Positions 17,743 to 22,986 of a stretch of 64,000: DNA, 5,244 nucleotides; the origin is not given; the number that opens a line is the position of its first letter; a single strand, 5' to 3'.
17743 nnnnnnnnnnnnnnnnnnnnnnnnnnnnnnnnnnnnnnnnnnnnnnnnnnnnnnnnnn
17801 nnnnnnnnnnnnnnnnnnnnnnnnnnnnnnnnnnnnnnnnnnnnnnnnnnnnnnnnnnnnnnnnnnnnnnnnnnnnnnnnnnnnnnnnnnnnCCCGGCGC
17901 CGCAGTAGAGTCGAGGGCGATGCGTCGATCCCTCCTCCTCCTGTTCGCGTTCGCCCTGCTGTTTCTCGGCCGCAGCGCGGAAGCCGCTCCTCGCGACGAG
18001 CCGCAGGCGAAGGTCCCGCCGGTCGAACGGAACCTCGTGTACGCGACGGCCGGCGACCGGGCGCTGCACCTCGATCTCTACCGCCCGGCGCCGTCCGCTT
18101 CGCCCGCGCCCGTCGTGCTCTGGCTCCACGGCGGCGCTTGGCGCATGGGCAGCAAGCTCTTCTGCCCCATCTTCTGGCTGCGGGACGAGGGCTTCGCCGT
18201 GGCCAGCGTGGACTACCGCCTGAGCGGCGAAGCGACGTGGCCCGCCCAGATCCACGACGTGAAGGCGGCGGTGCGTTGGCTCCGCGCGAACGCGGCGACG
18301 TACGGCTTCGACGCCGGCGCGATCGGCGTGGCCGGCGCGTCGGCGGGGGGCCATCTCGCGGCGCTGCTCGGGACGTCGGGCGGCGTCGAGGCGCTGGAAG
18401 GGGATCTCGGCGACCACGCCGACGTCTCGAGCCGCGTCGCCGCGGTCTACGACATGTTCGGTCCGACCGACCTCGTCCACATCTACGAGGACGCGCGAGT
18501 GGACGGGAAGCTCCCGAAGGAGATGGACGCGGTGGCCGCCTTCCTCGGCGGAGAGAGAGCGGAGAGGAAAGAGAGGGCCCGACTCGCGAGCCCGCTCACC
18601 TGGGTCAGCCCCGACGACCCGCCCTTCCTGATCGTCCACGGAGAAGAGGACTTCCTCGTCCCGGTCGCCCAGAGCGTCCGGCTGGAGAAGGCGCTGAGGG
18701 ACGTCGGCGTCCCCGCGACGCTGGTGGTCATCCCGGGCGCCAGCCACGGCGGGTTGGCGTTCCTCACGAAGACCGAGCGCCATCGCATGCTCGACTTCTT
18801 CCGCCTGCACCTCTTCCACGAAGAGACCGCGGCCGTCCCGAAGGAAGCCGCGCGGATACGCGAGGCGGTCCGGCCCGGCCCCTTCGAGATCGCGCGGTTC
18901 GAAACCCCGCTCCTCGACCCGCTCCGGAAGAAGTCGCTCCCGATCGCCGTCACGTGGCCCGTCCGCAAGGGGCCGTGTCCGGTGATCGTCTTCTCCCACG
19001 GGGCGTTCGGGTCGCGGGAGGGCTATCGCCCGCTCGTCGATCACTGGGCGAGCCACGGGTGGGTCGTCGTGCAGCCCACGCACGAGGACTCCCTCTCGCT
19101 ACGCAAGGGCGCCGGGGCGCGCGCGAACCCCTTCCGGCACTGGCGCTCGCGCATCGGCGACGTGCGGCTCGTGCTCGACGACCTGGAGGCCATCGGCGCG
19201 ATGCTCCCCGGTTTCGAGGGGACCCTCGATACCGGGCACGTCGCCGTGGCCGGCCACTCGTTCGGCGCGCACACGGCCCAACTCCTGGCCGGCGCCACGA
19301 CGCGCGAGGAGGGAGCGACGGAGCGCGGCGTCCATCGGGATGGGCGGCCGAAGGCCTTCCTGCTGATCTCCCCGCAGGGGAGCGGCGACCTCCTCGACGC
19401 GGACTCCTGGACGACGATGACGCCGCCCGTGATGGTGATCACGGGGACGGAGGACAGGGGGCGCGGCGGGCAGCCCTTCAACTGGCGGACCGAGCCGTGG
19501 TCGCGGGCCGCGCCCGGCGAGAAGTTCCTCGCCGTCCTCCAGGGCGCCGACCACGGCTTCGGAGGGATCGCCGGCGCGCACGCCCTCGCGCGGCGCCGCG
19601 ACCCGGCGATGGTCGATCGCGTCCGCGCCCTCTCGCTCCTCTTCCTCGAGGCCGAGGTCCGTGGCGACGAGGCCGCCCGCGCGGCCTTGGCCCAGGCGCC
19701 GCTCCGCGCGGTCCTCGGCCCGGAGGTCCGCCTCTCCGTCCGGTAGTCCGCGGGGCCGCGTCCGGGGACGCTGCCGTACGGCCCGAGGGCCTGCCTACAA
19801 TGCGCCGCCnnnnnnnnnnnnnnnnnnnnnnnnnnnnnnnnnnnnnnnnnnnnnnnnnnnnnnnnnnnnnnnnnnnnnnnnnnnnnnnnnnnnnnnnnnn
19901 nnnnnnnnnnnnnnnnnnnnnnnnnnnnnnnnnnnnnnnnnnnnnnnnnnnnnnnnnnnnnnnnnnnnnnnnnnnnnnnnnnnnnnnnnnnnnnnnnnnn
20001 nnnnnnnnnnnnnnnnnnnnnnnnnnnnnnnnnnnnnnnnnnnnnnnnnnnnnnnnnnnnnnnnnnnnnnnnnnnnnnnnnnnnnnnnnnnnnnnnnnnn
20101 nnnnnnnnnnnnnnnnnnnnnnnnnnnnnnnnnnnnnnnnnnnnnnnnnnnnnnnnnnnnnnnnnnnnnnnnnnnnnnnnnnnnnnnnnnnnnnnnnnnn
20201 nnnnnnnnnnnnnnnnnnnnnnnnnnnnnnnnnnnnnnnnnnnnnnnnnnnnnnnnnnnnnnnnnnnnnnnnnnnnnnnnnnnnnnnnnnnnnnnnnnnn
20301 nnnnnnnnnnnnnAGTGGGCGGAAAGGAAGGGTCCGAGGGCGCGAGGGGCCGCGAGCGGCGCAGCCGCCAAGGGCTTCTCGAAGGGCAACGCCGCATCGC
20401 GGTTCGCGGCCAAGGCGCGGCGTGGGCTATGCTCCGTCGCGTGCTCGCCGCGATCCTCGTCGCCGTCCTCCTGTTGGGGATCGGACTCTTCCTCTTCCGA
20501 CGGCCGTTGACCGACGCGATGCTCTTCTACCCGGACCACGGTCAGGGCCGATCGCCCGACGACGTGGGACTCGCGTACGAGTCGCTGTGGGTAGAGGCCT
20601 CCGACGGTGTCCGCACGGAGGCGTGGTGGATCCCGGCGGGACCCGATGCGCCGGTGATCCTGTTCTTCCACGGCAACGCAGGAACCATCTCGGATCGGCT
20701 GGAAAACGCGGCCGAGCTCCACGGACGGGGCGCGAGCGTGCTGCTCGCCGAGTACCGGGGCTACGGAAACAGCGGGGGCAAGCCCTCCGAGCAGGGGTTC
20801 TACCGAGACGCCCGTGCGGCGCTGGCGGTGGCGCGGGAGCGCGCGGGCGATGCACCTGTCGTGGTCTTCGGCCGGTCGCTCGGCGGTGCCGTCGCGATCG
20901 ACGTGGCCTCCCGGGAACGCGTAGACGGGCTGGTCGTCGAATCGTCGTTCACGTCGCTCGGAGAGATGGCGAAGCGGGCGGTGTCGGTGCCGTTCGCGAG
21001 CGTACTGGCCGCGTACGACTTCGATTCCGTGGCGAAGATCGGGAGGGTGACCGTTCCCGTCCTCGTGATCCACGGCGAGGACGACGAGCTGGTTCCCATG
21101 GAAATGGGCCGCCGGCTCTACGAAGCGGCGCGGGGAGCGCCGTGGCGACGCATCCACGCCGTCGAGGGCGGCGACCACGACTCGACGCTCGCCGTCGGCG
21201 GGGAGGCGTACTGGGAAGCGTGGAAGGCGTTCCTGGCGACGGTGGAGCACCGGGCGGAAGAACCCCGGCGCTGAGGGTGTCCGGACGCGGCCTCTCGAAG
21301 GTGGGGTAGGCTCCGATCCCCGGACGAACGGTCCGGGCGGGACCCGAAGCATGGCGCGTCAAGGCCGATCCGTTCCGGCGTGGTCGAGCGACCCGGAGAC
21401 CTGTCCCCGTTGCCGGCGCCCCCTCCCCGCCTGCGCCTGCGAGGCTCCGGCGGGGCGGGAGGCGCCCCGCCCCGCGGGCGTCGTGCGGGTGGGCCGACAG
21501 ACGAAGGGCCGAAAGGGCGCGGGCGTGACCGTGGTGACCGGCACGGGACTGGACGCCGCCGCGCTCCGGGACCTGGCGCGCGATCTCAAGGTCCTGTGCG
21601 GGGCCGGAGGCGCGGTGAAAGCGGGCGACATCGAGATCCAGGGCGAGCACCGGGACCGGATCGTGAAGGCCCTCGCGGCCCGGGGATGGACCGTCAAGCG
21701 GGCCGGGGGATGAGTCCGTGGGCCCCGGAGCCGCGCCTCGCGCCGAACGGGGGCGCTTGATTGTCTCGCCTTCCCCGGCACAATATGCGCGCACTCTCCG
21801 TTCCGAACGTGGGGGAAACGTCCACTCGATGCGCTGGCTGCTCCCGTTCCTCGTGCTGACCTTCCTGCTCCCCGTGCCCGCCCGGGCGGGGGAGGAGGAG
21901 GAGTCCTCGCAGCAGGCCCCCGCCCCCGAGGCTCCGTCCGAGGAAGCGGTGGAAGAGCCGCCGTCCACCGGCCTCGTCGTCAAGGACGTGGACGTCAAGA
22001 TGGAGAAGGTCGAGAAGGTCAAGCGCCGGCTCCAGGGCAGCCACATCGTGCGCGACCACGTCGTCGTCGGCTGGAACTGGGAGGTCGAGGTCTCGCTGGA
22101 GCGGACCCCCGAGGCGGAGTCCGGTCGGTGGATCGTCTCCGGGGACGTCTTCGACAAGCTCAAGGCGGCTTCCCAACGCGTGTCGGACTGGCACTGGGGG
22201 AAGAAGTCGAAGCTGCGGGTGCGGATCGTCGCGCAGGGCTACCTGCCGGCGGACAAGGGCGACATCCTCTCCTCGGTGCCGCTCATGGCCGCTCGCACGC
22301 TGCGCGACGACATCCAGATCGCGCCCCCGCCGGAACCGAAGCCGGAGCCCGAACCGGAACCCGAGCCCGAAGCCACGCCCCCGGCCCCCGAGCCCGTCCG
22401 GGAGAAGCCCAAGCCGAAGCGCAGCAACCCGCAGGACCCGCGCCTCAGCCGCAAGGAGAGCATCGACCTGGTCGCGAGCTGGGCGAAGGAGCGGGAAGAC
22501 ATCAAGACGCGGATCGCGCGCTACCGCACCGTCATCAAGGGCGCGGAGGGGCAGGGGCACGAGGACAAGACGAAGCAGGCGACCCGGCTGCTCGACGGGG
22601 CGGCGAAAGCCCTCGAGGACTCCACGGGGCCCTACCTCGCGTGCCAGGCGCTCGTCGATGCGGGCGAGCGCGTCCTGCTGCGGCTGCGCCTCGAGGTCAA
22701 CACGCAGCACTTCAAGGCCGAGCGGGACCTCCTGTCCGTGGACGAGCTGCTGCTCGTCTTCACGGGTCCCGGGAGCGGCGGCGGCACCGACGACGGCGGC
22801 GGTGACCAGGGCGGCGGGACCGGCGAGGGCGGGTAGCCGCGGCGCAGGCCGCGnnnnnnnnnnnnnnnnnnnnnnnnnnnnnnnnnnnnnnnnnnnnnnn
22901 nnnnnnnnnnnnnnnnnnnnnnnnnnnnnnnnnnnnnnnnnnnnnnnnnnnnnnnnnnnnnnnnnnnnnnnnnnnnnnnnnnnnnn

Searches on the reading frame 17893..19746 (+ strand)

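Call 12: search_protein_families(library=pfam, proteins=[window:17893-19746:+], max_evalue=0.001)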
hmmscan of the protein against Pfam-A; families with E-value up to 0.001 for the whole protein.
window:17893-19746:+ (617 aa): 10 families
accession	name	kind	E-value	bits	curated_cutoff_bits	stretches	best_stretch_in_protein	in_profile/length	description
PF20434.5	BD-FAE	-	5.9e-66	222.5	26.8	1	60-268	1-215/215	BD-FAE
PF07859.19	Abhydrolase_3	-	9.8e-26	91.3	25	1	75-286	1-207/210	alpha/beta hydrolase fold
PF00326.27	Peptidase_S9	-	1.2e-15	58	22.6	1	226-305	126-208/213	Prolyl oligopeptidase family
PF01738.24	DLH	-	1.5e-11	44.7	21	1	209-286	119-187/217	Dienelactone hydrolase family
PF00135.34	COesterase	-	2.1e-10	40.6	27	1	56-162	84-203/515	Carboxylesterase family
PF07224.18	Chlorophyllase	-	6.3e-10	38.8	26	1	347-466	27-134/301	Chlorophyllase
PF03403.19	PAF-AH_p_II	-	1.1e-09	37.8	20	1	361-400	99-138/372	Platelet-activating factor acetylhydrolase, isoform II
PF12146.15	Hydrolase_4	-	3.4e-08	33.5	27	0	244-286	193-233/239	Serine aminopeptidase, S33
PF02129.25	Peptidase_S15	-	4e-07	30.4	23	1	58-162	5-115/262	X-Pro dipeptidyl-peptidase (S15 family)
PF00561.26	Abhydrolase_1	-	4.4e-06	27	25.8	0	198-286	157-239/245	alpha/beta hydrolase fold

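Call 87: search_protein_families(library=ncbifam, proteins=[window:17893-19746:+], max_evalue=0.001)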
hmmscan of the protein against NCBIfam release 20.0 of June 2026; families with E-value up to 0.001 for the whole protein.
window:17893-19746:+ (617 aa): 16 families
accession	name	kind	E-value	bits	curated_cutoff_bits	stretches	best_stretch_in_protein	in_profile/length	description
NF052354.1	EstLipQMycob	equivalog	2.1e-31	109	700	1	49-275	141-363/418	esterase LipQ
NF058653.1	LipP1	equivalog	1.6e-25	89.6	350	1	35-158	37-160/300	LipP1 family hormone-sensitive lipase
NF033149.0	CHL_hydrolase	equivalog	5.8e-17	61.6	500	1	37-158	37-164/310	chloramphenicol hydrolase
NF058649.1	GTSAG_HSLs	subfamily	3.7e-14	52.9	380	1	69-295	88-296/312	GTSAG motif subfamily hormone-sensitive lipase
NF007547.0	PRK10162.1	equivalog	6.5e-14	51.6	389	1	59-288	73-295/321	acetyl esterase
NF058650.1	GCSAG_HSLs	subfamily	9.2e-12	45.1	410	1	73-292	86-291/314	GCSAG motif subfamily hormone-sensitive lipase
NF050058.1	e_dPHAscl_type1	hypoth_equivalog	1e-11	44.9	150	0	359-470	19-126/276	extracellular catalytic domain type 1 short-chain-length polyhydroxyalkanoate depolymerase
NF041902.1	pecacetest_PaeX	equivalog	2.9e-11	43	550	1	97-286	103-282/318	pectin acetylesterase PaeX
NF042968.1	AcxylEst_AxeA1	equivalog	3.3e-11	42.2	700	1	95-163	74-141/459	acetylxylan esterase AxeA1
NF041556.1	tannase_B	equivalog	1.9e-10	40.6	300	1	110-170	125-183/463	subtype B tannase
NF058651.1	GESAG_HSLs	subfamily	1.2e-09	37.7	430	1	69-290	64-273/296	GESAG motif subfamily hormone-sensitive lipase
NF007857.0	PRK10566.1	equivalog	1.7e-09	37.9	201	1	242-280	186-224/249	esterase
NF052620.1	AryltfaseLP1002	equivalog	3.8e-09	36.3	300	1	98-286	60-232/265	lp_1002 family arylesterase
NF058665.1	HaHSL_fam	equivalog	4.4e-09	36.1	320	1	45-163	38-148/260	hormone-sensitive lipase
NF041555.1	tannase_A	equivalog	3.7e-06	25.8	550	1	107-166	168-225/619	subtype A tannase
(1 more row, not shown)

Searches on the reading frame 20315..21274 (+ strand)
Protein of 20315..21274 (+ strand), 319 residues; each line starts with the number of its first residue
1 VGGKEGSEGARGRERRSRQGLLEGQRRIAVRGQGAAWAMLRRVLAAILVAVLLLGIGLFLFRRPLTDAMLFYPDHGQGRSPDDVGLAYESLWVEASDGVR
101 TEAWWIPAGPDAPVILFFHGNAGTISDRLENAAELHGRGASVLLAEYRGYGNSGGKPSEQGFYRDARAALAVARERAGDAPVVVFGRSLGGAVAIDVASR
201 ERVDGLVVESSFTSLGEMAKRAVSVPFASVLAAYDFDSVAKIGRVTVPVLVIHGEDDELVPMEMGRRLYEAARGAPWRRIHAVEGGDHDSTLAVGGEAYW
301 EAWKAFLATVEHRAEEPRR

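Call 12: search_protein_families(library=pfam, proteins=[window:20315-21274:+], max_evalue=0.001)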
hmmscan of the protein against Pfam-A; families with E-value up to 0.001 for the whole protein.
window:20315-21274:+ (319 aa): 8 families
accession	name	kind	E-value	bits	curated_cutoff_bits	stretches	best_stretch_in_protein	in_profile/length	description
PF12146.15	Hydrolase_4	-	3.8e-21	75.9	27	2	113-218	5-116/239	Serine aminopeptidase, S33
PF00561.26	Abhydrolase_1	-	1.5e-14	54.7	25.8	1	113-222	1-116/245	alpha/beta hydrolase fold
PF12697.13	Abhydrolase_6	-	2.8e-08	35.1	26.3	1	115-218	1-101/217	Alpha/beta hydrolase family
PF20408.4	Abhydrolase_11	-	8.1e-07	29.4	27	1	172-290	67-167/193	Alpha/beta hydrolase domain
PF12695.13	Abhydrolase_5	-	0.00011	22.5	27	0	171-232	48-108/164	Alpha/beta hydrolase family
PF00975.26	Thioesterase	-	0.00014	22.6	26.4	1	117-208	5-94/226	Thioesterase domain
PF02230.22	Abhydrolase_2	-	0.00062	20.1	23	0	241-275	152-185/217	Phospholipase/Carboxylesterase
PF01738.24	DLH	-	0.00079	19.5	21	0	161-273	76-170/217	Dienelactone hydrolase family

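Call 87: search_protein_families(library=ncbifam, proteins=[window:20315-21274:+], max_evalue=0.001)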
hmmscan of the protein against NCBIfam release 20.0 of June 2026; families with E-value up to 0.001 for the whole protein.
window:20315-21274:+ (319 aa): 16 families
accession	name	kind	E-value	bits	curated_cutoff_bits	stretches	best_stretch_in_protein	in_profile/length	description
NF051488.1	bifunc_PcaDC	exception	8.3e-12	44.9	390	2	116-218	15-118/375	bifunctional 3-oxoadipate enol-lactonase/4-carboxymuconolactone decarboxylase PcaDC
TIGR02427.1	protocat_pcaD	equivalog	4e-11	42.8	255.85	1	232-307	179-250/251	3-oxoadipate enol-lactonase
NF047920.1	lactonase_UilS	equivalog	1.9e-10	41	400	1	222-288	196-261/285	UilS family quorum-quenching N-acyl-homoserine lactonase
NF051487.1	bifunc_PcaCD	exception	1.5e-09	37.4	430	1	132-223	192-283/413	bifunctional 4-carboxymuconolactone decarboxylase/3-oxoadipate enol-lactonase PcaCD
NF045948.1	ProImpepThrmp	equivalog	1.1e-08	34.9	500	1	115-215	28-132/291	proline iminopeptidase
TIGR03695.1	menH_SHCHC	equivalog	1.3e-07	31.3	208.55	1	112-222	2-115/252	2-succinyl-6-hydroxy-2,4-cyclohexadiene-1-carboxylate synthase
NF011457.0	PRK14875.1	equivalog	1.5e-07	30.7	307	0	105-201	124-219/372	acetoin dehydrogenase dihydrolipoyllysine-residue acetyltransferase subunit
TIGR03611.1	RutD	equivalog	1.7e-07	30.9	238.5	1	231-293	185-242/258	pyrimidine utilization protein D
TIGR01738.1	bioH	equivalog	3.3e-07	30.2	206.95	0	236-273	178-215/245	pimeloyl-ACP methyl ester esterase BioH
TIGR01250.1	pro_imino_pep_2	subfamily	7.3e-07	29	167.65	0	110-223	24-141/288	proline iminopeptidase-family hydrolase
TIGR03056.1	bchO_mg_che_rel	equivalog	1.2e-06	27.8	172.55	0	229-288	202-259/278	alpha/beta fold hydrolase BchO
NF058544.1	IVPilMotSglTMyx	equivalog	5.7e-06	26.3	300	1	139-205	63-130/210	type IV pili motility protein SglT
NF050089.1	i_nPHAscl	equivalog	1.1e-05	24.6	300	0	241-271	225-255/288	intracellular short-chain-length polyhydroxyalkanoate depolymerase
NF008340.0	PRK11126.1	equivalog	0.00024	20.4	261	1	111-221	13-122/255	2-succinyl-6-hydroxy-2,4-cyclohexadiene-1-carboxylate synthase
NF052610.1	macro_16_ester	equivalog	0.00033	20.1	420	1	238-288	215-262/281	alpha/beta fold macrolide esterase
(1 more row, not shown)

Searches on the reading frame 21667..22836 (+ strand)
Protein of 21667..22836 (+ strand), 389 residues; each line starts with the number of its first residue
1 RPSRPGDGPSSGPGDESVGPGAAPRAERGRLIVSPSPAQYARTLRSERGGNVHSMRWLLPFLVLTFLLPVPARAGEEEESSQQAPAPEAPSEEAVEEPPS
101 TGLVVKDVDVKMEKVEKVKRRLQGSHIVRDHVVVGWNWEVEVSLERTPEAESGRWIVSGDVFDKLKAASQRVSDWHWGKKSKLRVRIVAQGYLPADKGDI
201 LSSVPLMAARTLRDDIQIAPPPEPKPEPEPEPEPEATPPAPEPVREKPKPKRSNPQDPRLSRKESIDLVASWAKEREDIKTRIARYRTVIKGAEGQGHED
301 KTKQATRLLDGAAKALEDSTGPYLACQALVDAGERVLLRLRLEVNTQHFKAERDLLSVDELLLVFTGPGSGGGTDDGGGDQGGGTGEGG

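Call 12: search_protein_families(library=pfam, proteins=[window:21667-22836:+], max_evalue=0.001)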
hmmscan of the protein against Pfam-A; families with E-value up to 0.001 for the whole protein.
window:21667-22836:+ (389 aa): 0 families

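Call 87: search_protein_families(library=ncbifam, proteins=[window:21667-22836:+], max_evalue=0.001)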
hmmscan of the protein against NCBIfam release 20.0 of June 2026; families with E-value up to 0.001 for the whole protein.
window:21667-22836:+ (389 aa): 2 families
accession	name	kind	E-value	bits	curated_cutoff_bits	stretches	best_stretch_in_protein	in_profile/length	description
NF008082.0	PRK10819.1-3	equivalog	8.6e-05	22.4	265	1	216-268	66-123/242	TonB system transport protein TonB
NF008084.0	PRK10819.1-5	equivalog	0.00022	21.2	315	1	219-287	70-134/249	TonB system transport protein TonB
